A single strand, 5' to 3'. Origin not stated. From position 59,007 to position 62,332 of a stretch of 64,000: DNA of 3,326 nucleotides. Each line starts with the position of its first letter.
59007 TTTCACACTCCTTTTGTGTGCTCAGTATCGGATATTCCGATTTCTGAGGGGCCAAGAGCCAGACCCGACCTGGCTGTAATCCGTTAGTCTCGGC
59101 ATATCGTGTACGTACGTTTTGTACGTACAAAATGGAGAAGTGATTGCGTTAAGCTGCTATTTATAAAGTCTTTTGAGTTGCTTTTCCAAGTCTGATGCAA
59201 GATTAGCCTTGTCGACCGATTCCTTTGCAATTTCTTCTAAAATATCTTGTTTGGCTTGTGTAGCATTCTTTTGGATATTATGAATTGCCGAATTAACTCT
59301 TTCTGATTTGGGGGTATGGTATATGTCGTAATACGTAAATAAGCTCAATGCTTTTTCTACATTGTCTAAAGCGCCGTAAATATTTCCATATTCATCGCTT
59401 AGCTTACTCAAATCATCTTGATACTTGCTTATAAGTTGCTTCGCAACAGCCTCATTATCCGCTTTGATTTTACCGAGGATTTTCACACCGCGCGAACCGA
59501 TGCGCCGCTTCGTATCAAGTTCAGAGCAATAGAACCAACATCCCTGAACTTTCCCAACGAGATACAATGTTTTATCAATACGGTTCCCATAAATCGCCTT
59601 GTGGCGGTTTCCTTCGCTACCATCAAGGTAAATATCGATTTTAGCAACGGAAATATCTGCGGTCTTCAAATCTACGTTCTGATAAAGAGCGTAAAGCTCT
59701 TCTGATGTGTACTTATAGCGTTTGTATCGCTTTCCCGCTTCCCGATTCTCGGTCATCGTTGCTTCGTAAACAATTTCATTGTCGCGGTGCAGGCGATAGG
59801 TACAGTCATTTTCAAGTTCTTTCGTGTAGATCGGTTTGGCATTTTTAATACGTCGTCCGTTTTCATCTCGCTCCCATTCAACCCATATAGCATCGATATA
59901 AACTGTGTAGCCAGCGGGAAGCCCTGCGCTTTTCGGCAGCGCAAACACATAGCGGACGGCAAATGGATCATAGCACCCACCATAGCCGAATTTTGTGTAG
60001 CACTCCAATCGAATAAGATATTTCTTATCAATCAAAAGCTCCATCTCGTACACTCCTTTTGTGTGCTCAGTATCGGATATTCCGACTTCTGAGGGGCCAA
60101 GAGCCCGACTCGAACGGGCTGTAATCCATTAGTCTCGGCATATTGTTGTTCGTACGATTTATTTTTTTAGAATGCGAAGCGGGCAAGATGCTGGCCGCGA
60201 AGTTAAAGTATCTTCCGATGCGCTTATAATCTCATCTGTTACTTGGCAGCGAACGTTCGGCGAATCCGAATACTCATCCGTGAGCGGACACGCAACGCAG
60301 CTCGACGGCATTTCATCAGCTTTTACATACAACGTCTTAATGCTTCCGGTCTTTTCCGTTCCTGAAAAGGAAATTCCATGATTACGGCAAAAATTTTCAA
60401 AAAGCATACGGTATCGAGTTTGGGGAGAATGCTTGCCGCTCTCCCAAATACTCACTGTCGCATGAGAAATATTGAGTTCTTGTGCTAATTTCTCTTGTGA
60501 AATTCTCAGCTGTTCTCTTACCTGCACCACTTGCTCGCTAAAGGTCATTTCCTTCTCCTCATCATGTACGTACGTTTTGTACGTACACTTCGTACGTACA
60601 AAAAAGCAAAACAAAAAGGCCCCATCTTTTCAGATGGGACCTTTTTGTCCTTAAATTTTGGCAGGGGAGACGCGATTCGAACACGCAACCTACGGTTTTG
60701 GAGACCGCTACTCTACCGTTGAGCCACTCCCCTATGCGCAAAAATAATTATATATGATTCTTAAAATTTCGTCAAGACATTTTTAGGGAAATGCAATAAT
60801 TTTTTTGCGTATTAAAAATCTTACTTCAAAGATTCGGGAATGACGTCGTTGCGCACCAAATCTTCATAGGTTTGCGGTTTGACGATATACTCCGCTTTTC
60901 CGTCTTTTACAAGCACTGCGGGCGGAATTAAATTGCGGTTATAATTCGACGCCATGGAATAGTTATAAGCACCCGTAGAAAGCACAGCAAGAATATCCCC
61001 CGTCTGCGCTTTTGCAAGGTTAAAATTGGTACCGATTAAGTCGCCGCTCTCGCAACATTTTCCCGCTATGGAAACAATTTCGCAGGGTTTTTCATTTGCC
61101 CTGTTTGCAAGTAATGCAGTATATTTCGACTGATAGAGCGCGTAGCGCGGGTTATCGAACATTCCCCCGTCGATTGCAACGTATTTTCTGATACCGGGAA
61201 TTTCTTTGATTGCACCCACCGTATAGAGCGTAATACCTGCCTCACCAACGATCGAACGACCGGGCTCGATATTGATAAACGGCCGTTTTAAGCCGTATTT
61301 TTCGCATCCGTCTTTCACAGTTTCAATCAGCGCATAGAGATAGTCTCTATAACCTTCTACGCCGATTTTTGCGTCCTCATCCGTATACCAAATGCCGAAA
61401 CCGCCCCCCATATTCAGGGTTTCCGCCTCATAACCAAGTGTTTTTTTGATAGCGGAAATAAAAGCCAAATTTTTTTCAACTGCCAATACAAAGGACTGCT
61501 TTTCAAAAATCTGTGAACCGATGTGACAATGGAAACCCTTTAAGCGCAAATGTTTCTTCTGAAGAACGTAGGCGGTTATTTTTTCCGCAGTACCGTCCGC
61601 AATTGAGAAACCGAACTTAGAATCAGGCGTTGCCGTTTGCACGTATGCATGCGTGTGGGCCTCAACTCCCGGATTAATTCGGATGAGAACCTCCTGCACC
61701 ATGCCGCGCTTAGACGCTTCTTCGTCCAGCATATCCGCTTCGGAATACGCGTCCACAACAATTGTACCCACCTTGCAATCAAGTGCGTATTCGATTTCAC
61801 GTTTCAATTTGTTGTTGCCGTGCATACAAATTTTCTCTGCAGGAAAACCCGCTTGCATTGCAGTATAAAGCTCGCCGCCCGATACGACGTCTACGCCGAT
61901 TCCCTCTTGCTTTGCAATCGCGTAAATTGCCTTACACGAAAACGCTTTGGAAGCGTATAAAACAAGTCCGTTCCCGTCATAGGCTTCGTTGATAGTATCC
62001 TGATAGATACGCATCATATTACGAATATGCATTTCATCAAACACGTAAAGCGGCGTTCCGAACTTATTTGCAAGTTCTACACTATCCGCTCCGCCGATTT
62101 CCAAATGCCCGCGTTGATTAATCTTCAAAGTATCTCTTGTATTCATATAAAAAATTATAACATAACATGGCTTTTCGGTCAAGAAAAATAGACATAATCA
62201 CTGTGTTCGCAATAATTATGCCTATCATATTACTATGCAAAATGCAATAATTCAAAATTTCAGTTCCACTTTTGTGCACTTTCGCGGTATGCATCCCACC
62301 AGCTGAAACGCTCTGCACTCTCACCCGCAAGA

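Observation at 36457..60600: ICE-wide array of tandem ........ palindromes at every transcription-unit junction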

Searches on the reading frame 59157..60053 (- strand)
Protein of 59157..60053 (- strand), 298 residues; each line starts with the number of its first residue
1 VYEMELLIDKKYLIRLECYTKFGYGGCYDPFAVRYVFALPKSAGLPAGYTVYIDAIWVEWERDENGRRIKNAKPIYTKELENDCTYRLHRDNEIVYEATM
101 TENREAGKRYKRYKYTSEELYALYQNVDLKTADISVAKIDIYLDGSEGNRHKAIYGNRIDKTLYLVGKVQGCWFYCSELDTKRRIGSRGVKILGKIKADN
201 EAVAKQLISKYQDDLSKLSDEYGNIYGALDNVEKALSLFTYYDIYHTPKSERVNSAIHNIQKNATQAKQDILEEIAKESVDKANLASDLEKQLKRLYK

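Call 7: search_protein_families(library=pfam, proteins=[window:59157-60053:-], max_evalue=0.01)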
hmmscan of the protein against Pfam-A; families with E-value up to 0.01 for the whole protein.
window:59157-60053:- (298 aa): 0 families

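Call 19: search_protein_families(library=pfam, proteins=[window:59157-60053:-], max_evalue=5)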
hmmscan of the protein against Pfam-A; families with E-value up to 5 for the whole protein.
window:59157-60053:- (298 aa): 3 families
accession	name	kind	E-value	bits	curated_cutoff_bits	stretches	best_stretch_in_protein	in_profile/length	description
PF24471.1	KH_DEAH11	-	0.15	12.2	27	1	205-238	16-49/70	DEAH11-like, KH-domain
PF03566.19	Peptidase_A21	-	0.17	10.5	25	1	217-278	563-624/653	Peptidase family A21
PF12652.12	CotJB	-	0.44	11.2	29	1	203-234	29-60/76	CotJB protein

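Call 46: search_protein_families(library=ncbifam, proteins=[window:59157-60053:-], max_evalue=1)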
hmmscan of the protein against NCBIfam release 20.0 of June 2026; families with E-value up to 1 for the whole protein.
window:59157-60053:- (298 aa): 2 families
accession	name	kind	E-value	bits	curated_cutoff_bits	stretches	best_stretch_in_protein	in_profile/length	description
NF005657.0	PRK07432.1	equivalog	0.016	14.3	453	1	235-287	206-257/291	S-methyl-5'-thioadenosine phosphorylase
NF011013.0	PRK14441.1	equivalog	0.15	12.2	114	1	159-191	5-38/93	acylphosphatase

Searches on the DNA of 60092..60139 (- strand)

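Call 74: build_rna_model(alignment_id=A6, structure=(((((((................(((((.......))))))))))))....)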
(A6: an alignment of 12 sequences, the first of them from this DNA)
Model R1 built from alignment A6 (12 sequences, 51 columns); structure: as given.
model positions 48; base pairs 12; branch points 0; effective number of sequences 9.16; information 1.15 bits per position. Calibrated on 0.2 Mb of random sequence (short: E-values are rough).
structure used (alignment columns):
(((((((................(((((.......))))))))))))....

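Call 75: search_with_rna_model(model_id=R1, sources=[window, L001, L002, L003, L004, L005, L006, L008, L010, L011, L012, L013, L014, L015, L016, L017, L019, L021, L022, L023, L025, L027, L029, L031, L032, L048, L050, L052, L054, L055, L056, L057, L058, L059, L060, L061, L062, L063, L064, L065, L066, L067, L068, L070, L071, L072, L073, L074, L075, L076], max_evalue=0.1)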
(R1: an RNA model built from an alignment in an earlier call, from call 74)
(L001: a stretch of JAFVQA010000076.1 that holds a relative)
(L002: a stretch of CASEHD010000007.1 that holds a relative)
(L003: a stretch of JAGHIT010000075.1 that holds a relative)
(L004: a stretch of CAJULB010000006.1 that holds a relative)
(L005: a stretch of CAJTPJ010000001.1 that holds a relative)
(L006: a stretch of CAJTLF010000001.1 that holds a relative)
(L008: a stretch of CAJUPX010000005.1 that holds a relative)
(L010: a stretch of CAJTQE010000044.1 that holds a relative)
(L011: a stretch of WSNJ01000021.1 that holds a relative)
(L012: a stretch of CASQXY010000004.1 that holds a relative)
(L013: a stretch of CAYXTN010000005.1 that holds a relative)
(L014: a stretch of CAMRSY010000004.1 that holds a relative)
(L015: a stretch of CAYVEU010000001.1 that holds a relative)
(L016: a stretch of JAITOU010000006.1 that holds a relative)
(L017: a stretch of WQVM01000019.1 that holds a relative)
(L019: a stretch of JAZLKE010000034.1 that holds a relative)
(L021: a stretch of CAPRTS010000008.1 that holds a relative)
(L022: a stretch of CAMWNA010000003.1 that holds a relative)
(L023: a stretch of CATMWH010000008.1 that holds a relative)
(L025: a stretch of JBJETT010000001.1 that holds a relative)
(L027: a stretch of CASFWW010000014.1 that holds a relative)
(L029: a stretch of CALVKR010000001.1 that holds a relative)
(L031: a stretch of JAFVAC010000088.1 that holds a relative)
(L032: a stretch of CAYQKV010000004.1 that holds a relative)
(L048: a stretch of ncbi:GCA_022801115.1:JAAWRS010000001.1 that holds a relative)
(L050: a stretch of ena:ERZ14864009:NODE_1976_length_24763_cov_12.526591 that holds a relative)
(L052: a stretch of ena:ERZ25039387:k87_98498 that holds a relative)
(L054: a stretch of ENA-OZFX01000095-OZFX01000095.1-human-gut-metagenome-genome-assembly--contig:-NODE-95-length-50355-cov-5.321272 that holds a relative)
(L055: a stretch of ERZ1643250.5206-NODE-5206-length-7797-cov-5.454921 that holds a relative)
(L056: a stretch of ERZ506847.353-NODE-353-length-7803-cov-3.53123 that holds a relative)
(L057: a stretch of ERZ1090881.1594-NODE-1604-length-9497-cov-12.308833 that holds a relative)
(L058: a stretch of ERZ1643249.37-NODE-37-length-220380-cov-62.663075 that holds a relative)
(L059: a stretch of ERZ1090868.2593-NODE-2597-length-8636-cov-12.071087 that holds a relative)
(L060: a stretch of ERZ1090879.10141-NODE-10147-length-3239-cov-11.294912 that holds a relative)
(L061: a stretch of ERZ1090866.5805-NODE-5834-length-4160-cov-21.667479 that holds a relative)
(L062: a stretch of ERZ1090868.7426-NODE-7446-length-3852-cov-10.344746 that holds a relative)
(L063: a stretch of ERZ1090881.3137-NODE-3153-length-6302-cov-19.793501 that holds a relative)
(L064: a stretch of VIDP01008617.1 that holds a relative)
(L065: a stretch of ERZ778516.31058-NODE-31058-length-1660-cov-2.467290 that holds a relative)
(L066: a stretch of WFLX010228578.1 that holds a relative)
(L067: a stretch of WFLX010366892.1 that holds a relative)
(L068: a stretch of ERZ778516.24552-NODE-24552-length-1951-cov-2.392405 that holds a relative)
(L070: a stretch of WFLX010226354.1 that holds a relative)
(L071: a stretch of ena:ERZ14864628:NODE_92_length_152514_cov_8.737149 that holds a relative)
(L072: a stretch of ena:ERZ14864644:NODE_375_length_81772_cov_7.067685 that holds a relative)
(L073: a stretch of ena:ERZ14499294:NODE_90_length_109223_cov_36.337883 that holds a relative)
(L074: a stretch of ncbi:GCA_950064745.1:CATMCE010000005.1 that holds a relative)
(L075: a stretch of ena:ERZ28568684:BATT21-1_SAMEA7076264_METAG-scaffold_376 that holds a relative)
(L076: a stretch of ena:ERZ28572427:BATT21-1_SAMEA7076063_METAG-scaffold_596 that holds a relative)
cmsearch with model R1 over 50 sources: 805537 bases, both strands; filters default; matches with E-value up to 0.1: 33.
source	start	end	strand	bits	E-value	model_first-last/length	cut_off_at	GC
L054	8262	8309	+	67.1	4.5e-12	1-48/48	no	0.62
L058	8318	8365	+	67.1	4.5e-12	1-48/48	no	0.62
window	60092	60139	-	66.1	7.8e-12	1-48/48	no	0.6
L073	9689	9736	+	66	8e-12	1-48/48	no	0.6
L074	9689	9736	+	66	8e-12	1-48/48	no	0.6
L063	2965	3011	+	64.7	1.7e-11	1-48/48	no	0.53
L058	7989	8036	+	64.4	1.9e-11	1-48/48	no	0.6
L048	3943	3990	+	64.1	2.2e-11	1-48/48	no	0.65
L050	3943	3990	+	64.1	2.2e-11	1-48/48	no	0.65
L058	8222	8270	+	62.9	4.2e-11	1-48/48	no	0.63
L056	3102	3149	+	62.4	5.3e-11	1-48/48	no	0.67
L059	3084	3131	+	62.4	5.3e-11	1-48/48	no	0.67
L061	687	734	+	62.4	5.3e-11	1-48/48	no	0.67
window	59053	59100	-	61.4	9.3e-11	1-48/48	no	0.62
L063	3247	3293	+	60.3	1.6e-10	1-48/48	no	0.51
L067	299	348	+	60.3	1.7e-10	1-48/48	no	0.56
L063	3405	3452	+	59.8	2.1e-10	1-48/48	no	0.6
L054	7784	7834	+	57.5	7e-10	1-48/48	no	0.61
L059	2610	2660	+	57.5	7e-10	1-48/48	no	0.61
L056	2875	2925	+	57.3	7.9e-10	1-48/48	no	0.59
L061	460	510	+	57.3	7.9e-10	1-48/48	no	0.59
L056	2630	2680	+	57.1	8.9e-10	1-48/48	no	0.61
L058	7743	7793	+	57.1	8.9e-10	1-48/48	no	0.61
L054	8031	8079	+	56.9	9.9e-10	1-48/48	no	0.57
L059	2857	2907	+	56.3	1.3e-09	1-48/48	no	0.57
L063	3099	3145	+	55.5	2e-09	1-48/48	no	0.51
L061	214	263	+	53.5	5.8e-09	1-48/48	no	0.6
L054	7935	7983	+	53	7.3e-09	1-48/48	no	0.61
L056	2779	2827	+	52.2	1.2e-08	1-48/48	no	0.51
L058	7892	7940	+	52.2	1.2e-08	1-48/48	no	0.51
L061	362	410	+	52.2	1.2e-08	1-48/48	no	0.51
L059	2761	2809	+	51.5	1.6e-08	1-48/48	no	0.53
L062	1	34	+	40.2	6.1e-06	15-48/48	5'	0.65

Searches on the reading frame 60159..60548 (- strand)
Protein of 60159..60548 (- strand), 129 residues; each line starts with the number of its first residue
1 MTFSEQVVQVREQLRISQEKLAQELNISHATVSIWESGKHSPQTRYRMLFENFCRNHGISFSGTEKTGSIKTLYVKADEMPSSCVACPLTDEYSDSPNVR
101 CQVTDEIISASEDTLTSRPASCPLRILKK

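Call 7: search_protein_families(library=pfam, proteins=[window:60159-60548:-], max_evalue=0.01)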
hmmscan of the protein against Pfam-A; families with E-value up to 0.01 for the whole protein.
window:60159-60548:- (129 aa): 4 families
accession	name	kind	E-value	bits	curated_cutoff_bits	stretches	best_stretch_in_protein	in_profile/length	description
PF01381.28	HTH_3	-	1.5e-07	31.8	23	1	9-43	3-37/55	Helix-turn-helix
PF13560.12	HTH_31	-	1.5e-05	25.6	27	1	9-45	8-45/64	Helix-turn-helix domain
PF07022.19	Phage_CI_repr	-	0.0015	19.3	22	1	17-36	13-33/65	Bacteriophage CI repressor helix-turn-helix domain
PF12844.13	HTH_19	-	0.0053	17.1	30.2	1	9-43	6-40/64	Helix-turn-helix domain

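Call 46: search_protein_families(library=ncbifam, proteins=[window:60159-60548:-], max_evalue=1)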
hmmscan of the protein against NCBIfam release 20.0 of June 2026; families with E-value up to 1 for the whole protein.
window:60159-60548:- (129 aa): 18 families
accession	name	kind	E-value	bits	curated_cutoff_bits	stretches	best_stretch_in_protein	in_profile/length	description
TIGR03830.1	CxxCG_CxxCG_HTH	subfamily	5.2e-08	32.7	61.8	1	4-52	67-115/127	type II TA system antitoxin MqsA family protein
NF007257.0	PRK09706.1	subfamily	1.7e-07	31.1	101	1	2-45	5-48/135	transcriptional repressor DicA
NF041951.1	phage_RstR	subfamily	5.4e-07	29.8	80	1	1-45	1-45/108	RstR family transcriptional repressor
NF047542.1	telomere_Tap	equivalog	9.2e-06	24.6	600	1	9-64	24-79/695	telomere-associated protein Tap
TIGR03070.1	couple_hipB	subfamily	2.7e-05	24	71.65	1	3-42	3-42/58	type II toxin-antitoxin system Y4mF family antitoxin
NF041265.1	NadS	equivalog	3.6e-05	24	60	1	6-44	34-72/94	NadS family protein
TIGR00270.2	TIGR00270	equivalog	0.00018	21.3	110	1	3-52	76-125/159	multiprotein bridging factor aMBF1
NF007408.0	PRK09943.1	equivalog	0.0024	17.4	211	1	4-62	9-68/185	HTH-type transcriptional regulator PuuR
NF040522.1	VC1465_fam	subfamily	0.0031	17.5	70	1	10-47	4-42/111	VC1465 family Xer recombination activation factor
NF003162.0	PRK04140.1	equivalog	0.0032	16.5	263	1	6-52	130-176/317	transcriptional regulator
NF041880.1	EPS_EpsF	equivalog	0.004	15.7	900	1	29-65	420-456/492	response regulator EpsF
NF052239.1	antitox_spr1629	equivalog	0.014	14.6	335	1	3-49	3-49/377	spr1629 family repressor/antitoxin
NF058600.1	TransRegSco1979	equivalog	0.033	13.2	350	1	3-46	9-52/280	Sco1979 family transcriptional regulator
NF053720.1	NsdA_fam_reg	subfamily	0.037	13.5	75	1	14-59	25-68/432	NsdA family TPR-like regulatory protein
NF007481.0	PRK10072.1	equivalog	0.048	14.1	110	1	7-45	38-76/96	HTH-type transcriptional regulator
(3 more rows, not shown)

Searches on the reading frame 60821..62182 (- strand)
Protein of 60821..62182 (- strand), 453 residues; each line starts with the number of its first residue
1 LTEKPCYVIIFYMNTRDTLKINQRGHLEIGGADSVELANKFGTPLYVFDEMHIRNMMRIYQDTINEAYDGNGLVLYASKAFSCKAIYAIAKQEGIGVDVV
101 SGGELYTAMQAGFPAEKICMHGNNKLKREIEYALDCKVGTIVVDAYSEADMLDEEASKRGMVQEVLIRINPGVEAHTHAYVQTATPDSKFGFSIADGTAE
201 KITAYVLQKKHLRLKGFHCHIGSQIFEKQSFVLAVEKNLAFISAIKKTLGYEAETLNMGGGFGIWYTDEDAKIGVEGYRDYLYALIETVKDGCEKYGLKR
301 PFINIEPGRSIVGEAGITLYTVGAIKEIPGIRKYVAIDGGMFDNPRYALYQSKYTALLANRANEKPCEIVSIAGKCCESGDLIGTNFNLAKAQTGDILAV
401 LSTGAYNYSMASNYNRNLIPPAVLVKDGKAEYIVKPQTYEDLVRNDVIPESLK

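Call 7: search_protein_families(library=pfam, proteins=[window:60821-62182:-], max_evalue=0.01)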
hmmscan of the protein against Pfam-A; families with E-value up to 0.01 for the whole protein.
window:60821-62182:- (453 aa): 2 families
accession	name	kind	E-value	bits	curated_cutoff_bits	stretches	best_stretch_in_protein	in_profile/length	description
PF02784.22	Orn_Arg_deC_N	-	3.8e-56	190.6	23.4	1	65-312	12-246/247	Pyridoxal-dependent decarboxylase, pyridoxal binding domain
PF00278.28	Orn_DAP_Arg_deC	-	1.7e-15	57.5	23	1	135-404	5-95/95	Pyridoxal-dependent decarboxylase, C-terminal sheet domain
